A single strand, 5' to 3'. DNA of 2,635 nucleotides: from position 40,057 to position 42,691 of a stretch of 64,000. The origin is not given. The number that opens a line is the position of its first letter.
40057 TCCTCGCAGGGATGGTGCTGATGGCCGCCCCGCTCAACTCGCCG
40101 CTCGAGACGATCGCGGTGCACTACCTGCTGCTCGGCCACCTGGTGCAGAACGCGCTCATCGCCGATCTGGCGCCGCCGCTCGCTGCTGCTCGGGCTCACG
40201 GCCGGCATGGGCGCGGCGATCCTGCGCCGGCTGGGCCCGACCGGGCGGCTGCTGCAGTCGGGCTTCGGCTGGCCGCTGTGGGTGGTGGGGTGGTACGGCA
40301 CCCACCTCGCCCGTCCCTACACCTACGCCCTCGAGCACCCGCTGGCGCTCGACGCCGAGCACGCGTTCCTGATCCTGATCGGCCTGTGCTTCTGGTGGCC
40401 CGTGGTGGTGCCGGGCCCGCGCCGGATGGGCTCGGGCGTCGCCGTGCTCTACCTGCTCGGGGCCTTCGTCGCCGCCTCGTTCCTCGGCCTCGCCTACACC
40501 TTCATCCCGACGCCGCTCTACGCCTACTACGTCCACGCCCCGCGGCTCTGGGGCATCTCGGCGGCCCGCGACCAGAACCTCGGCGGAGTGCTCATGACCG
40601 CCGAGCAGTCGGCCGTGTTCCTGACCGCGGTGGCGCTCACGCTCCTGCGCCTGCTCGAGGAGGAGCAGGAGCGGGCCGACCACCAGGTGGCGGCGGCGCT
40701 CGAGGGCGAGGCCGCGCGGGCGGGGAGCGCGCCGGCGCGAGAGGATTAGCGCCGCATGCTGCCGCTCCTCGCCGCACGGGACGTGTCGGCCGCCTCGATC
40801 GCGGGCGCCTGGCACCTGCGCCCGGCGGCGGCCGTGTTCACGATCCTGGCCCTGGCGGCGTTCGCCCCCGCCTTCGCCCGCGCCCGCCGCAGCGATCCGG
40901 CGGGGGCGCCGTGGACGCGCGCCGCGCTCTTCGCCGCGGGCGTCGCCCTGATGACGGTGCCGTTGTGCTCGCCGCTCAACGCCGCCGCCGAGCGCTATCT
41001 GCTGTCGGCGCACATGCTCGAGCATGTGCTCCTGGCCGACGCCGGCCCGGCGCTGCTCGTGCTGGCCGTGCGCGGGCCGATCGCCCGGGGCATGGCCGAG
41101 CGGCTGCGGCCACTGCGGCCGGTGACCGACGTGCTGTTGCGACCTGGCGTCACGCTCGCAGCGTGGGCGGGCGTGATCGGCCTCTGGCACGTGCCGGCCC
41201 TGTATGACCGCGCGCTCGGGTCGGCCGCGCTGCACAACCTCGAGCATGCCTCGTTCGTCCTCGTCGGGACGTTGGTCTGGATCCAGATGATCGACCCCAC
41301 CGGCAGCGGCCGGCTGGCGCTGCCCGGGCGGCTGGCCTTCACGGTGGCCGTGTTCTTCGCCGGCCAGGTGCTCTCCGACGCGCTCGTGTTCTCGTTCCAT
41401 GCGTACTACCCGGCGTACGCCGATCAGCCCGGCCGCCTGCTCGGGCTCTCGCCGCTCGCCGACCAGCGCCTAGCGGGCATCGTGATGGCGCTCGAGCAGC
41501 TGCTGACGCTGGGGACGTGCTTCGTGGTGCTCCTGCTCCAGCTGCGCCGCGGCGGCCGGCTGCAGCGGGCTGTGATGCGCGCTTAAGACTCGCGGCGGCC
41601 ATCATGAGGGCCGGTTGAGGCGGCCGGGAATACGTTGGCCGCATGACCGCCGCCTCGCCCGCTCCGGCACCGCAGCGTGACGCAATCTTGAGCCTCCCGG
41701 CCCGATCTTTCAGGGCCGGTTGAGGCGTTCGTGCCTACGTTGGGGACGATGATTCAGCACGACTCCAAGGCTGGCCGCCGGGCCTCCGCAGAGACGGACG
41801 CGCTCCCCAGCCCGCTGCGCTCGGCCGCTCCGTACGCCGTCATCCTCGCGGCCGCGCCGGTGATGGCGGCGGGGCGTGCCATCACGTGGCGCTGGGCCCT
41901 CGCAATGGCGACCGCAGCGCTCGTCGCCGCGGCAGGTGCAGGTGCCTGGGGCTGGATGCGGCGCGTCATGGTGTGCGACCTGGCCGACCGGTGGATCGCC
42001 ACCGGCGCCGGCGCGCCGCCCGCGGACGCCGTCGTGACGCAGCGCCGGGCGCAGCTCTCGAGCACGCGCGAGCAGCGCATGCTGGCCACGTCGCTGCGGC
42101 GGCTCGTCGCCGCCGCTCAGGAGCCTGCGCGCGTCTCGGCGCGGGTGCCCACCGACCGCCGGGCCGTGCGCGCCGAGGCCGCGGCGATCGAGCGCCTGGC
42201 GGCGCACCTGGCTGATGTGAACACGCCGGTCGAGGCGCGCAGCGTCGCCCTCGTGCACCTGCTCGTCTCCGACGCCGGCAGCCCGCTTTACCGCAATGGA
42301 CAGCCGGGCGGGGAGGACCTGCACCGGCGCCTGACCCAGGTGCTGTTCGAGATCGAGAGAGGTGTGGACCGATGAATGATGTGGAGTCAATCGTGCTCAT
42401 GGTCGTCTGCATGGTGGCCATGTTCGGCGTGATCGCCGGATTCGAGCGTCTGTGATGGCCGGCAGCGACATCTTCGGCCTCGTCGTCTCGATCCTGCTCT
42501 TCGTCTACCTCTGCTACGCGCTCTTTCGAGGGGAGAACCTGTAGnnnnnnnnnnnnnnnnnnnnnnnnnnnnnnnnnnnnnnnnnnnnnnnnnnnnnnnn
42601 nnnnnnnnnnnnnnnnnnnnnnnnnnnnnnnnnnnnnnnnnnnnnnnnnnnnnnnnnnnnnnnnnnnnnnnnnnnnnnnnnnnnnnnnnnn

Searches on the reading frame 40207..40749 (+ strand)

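Call 11: search_protein_families(library=pfam, proteins=[window:40207-40749:+], max_evalue=0.01)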
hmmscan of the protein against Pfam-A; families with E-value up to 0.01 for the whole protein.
window:40207-40749:+ (180 aa): 1 family
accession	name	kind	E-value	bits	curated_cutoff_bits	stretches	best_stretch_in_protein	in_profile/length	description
PF09678.15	Caa3_CtaG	-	6.3e-24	85.1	27.7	1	14-150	98-235/237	Cytochrome c oxidase caa3 assembly factor (Caa3_CtaG)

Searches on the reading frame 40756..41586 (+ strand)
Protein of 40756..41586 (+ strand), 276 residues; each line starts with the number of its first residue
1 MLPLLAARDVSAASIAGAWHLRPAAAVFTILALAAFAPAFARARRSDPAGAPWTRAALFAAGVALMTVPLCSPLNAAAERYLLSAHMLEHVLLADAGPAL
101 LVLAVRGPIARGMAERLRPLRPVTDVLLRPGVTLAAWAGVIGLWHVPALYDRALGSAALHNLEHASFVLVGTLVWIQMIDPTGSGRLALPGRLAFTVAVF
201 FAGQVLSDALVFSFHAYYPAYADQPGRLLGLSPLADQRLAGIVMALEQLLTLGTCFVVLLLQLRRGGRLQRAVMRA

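Call 11: search_protein_families(library=pfam, proteins=[window:40756-41586:+], max_evalue=0.01)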
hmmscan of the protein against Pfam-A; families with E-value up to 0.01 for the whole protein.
window:40756-41586:+ (276 aa): 2 families
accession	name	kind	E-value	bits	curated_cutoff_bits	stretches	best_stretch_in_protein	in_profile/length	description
PF09678.15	Caa3_CtaG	-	2.1e-41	142.3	27.7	1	36-265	3-236/237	Cytochrome c oxidase caa3 assembly factor (Caa3_CtaG)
PF07185.16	DUF1404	-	0.0028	17.8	29.4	1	68-176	8-94/169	Protein of unknown function (DUF1404)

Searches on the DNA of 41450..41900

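Call 35: search_rna_families(source=window, start=41450, end=41900, threshold=evalue, max_evalue=10)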
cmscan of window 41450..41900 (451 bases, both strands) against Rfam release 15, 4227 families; matches with E-value up to 10: 3.
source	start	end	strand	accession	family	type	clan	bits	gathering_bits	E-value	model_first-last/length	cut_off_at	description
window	41616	41656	-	RF03395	mir-718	Gene; miRNA;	-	17.9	55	5.4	1-66/66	no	mir-718 microRNA precursor family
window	41735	41854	+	RF02242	Xoo5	Gene; sRNA;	-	12.5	50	7.2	1-124/124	no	Xanthomonadaceae sRNA Xoo5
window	41692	41726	+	RF02741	Rev44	Gene; antisense;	-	8.2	178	6.6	192-226/336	no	Soft rot Enterobacteriaceae Rev 44 asRNA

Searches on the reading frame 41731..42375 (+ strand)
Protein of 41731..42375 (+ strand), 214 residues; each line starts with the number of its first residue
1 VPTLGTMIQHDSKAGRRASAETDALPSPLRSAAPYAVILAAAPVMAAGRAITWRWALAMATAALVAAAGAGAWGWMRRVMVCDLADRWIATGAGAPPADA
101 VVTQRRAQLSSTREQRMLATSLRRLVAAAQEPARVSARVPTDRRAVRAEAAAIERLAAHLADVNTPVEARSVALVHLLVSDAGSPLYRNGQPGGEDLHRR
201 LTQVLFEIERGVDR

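Call 11: search_protein_families(library=pfam, proteins=[window:41731-42375:+], max_evalue=0.01)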
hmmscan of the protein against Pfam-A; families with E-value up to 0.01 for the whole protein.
window:41731-42375:+ (214 aa): 0 families

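Call 14: find_homologous_proteins(query=window:41731-42375:+, max_evalue=0.001)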
Query window:41731-42375:+ (214 aa): 20 proteins with E <= 0.001 among 8000 candidates.
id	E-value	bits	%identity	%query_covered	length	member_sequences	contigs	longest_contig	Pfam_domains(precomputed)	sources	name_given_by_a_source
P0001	2.0e-125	434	100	99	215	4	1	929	-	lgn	-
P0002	2.4e-93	330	80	96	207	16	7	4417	-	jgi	jgi:hypothetical protein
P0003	2.0e-90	320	77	96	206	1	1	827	-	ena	-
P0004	7.9e-90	318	77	97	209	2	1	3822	-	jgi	jgi:hypothetical protein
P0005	5.0e-88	312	75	96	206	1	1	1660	-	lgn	-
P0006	2.5e-87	310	76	96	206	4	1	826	-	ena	-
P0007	5.1e-87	309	76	96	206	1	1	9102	-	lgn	-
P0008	7.2e-86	305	74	96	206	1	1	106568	-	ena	-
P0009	7.4e-86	305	75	96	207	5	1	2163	-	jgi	jgi:hypothetical protein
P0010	4.8e-85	302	75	96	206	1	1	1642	-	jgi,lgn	jgi:hypothetical protein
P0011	7.0e-85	302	73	96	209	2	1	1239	-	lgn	-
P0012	2.7e-83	297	70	96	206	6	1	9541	-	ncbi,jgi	jgi:hypothetical protein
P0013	1.5e-82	294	72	96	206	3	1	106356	-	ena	-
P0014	1.3e-77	278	74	88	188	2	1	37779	-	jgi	jgi:hypothetical protein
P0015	2.5e-74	267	66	96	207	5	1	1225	-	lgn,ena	-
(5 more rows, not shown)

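Call 16: find_encoding_contigs(protein=P0008, flank=3000, max_places=3)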
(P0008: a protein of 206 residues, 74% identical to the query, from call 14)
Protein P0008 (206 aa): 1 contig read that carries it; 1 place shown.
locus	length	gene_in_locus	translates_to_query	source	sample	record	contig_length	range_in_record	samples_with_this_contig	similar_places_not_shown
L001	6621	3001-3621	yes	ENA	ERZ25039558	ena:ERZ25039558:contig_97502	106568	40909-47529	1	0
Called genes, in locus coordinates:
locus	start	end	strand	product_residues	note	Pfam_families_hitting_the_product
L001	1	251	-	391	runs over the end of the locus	PF04261:Dyp_perox_N, PF20628:Dyp_perox_C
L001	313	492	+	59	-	-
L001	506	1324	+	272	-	PF09678:Caa3_CtaG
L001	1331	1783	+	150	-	PF09678:Caa3_CtaG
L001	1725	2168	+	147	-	PF09678:Caa3_CtaG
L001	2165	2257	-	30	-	-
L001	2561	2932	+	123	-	-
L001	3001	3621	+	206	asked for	-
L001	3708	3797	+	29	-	PF09604:Potass_KdpF (weak)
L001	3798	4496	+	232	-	PF03814:KdpA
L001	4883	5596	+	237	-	PF03814:KdpA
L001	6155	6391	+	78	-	-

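Call 17: find_encoding_contigs(protein=P0013, flank=3000, max_places=3)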
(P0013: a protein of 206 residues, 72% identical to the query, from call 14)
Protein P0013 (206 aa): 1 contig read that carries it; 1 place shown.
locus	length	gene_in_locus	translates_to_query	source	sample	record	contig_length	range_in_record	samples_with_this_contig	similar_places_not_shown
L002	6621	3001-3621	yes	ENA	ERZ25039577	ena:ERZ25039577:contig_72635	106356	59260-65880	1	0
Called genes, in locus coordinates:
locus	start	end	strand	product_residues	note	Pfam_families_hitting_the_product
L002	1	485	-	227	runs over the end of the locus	-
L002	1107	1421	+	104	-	PF09678:Caa3_CtaG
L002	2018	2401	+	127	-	PF09678:Caa3_CtaG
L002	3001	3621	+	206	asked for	-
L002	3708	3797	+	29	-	-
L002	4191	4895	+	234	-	PF03814:KdpA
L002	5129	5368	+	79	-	PF03814:KdpA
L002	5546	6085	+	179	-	PF02669:KdpC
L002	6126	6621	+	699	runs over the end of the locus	PF00122:E1-E2_ATPase, PF00702:Hydrolase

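Call 18: find_encoding_contigs(protein=P0012, flank=3000, max_places=3)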
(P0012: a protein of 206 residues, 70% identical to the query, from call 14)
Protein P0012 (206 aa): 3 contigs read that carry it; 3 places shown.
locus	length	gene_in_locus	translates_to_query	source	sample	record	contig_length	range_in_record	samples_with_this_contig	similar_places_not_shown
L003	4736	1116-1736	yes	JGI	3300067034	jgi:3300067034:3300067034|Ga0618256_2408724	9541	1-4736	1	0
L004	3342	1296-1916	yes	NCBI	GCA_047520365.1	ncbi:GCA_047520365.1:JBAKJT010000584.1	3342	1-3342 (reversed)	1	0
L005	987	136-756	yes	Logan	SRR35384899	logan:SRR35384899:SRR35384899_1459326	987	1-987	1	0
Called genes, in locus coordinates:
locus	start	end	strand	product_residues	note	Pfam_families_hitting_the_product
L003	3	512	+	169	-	?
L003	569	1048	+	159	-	-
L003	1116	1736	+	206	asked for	-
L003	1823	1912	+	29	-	PF09604:Potass_KdpF (weak)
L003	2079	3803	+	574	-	PF03814:KdpA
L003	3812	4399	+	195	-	PF02669:KdpC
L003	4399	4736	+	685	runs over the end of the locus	PF00122:E1-E2_ATPase, PF00702:Hydrolase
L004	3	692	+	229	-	?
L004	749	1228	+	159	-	-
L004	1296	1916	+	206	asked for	-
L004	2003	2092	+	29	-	PF09604:Potass_KdpF (weak)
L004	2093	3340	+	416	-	?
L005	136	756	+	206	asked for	-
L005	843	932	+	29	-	PF09604:Potass_KdpF (weak)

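Call 24: find_related_loci(query=A1, collection=genome_contigs, flank=3000)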
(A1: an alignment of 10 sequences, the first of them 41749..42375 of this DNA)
Query A1 (208 aa) in genome_contigs; peptide patterns used: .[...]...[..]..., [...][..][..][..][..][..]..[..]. (x = any residue, [..] = any of these).
108 stretches matched a pattern; 11 encode a relative of the query (tblastn E <= 1e-3); 11 distinct loci.
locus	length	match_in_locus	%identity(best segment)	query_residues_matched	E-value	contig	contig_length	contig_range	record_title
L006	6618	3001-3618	82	1-206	2e-93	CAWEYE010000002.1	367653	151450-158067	MAG: uncultured Actinomycetes bacterium isolate MFD06085.bin.2.158 genome assembly, contig: contig_18431, whole genome s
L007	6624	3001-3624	77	1-208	3e-92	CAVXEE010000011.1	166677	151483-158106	MAG: uncultured Actinomycetes bacterium isolate MFD02134.bin.2.215 genome assembly, contig: contig_81180, whole genome s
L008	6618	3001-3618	74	1-206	2e-87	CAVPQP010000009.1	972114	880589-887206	MAG: uncultured Actinomycetes bacterium isolate MFD10113.bin.2.86 genome assembly, contig: contig_4309, whole genome sho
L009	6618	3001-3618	73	1-206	1e-85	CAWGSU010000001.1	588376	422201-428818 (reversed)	MAG: uncultured Actinomycetes bacterium isolate MFD05521.bin.1.59 genome assembly, contig: contig_102413, whole genome s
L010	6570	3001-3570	57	18-208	4e-56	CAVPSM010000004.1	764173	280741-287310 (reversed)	MAG: uncultured Actinomycetes bacterium isolate MFD00031.bin.2.10 genome assembly, contig: contig_4396, whole genome sho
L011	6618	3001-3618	57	1-208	2e-54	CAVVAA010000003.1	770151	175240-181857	MAG: uncultured Actinomycetes bacterium isolate MFD05513.bin.2.233 genome assembly, contig: contig_2961, whole genome sh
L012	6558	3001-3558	54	19-206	1e-45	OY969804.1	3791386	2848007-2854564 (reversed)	MAG: uncultured Actinomycetes bacterium isolate MFD00731.bin.c.4 genome assembly, chromosome: 1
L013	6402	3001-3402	57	75-208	2e-43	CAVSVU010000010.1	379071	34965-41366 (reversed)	MAG: uncultured Actinomycetes bacterium isolate MFD05841.bin.1.21 genome assembly, contig: contig_23042, whole genome sh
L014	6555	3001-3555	53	18-205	6e-40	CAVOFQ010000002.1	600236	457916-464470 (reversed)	MAG: uncultured Actinomycetes bacterium isolate MFD10113.bin.2.41 genome assembly, contig: contig_16122, whole genome sh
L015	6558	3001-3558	54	19-206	1e-38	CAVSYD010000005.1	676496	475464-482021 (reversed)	MAG: uncultured Actinomycetes bacterium isolate MFD05521.bin.2.135 genome assembly, contig: contig_60401, whole genome s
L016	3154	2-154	88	158-208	2e-25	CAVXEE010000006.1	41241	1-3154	MAG: uncultured Actinomycetes bacterium isolate MFD02134.bin.2.215 genome assembly, contig: contig_48250, whole genome s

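Call 40: search_protein_families(library=pfam, proteins=[L006:2496-2972:+], max_evalue=0.1)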
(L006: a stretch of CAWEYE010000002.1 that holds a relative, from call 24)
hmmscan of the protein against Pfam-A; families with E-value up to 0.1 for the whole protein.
L006:2496-2972:+ (159 aa): 1 family
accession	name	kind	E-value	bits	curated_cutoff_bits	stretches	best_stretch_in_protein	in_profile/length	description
PF00582.32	Usp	-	0.00035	21.6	24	1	18-120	13-121/141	Universal stress protein family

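Call 42: find_encoding_contigs(protein=P0001, flank=3000, max_places=3)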
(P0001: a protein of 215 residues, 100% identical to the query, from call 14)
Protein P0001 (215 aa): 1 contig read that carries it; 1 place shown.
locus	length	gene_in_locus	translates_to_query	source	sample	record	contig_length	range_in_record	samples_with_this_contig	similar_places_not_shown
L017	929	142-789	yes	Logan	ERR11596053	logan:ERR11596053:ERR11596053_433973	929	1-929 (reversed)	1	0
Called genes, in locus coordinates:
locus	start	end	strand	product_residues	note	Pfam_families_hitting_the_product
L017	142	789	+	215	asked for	-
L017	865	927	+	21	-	?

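Call 65: search_protein_families(library=ncbifam, proteins=[window:41749-42375:+], max_evalue=1)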
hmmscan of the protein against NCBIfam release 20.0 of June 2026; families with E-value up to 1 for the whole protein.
window:41749-42375:+ (208 aa): 1 family
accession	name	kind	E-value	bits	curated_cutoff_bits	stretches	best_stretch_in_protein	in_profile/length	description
NF005641.0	PRK07403.1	equivalog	0.4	9.8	616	1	103-173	181-248/337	type I glyceraldehyde-3-phosphate dehydrogenase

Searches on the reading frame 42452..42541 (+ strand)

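Call 65: search_protein_families(library=ncbifam, proteins=[window:42452-42541:+], max_evalue=1)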
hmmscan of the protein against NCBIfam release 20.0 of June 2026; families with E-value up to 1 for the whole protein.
seq(30 aa): 5 families
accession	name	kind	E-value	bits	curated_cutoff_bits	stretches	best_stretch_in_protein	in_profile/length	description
TIGR02115.1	potass_kdpF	equivalog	3.8e-09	36.2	26.85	1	7-28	1-22/24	K(+)-transporting ATPase subunit F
NF011342.0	PRK14759.1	equivalog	0.00036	20.6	53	1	10-28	9-27/29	K(+)-transporting ATPase subunit F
NF011334.0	PRK14750.1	equivalog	0.011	15.5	53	1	10-28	9-27/29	K(+)-transporting ATPase subunit F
NF008320.0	PRK11111.1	equivalog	0.03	13.6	216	1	5-27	148-170/215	YchE family NAAT transporter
NF011326.0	PRK14740.1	equivalog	0.19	11.5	57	1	16-26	15-25/29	K(+)-transporting ATPase subunit F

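Call 66: search_protein_families(library=pfam, proteins=[window:42452-42541:+], max_evalue=1)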
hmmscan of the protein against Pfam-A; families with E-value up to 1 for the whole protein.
seq(30 aa): 2 families
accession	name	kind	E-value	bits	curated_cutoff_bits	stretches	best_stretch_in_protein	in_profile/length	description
PF09604.15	Potass_KdpF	-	2e-05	24.8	21.2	1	7-26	1-20/24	F subunit of K+-transporting ATPase (Potass_KdpF)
PF15168.11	TRIQK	-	0.22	11.9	27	1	6-25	50-69/79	Triple QxxK/R motif-containing protein family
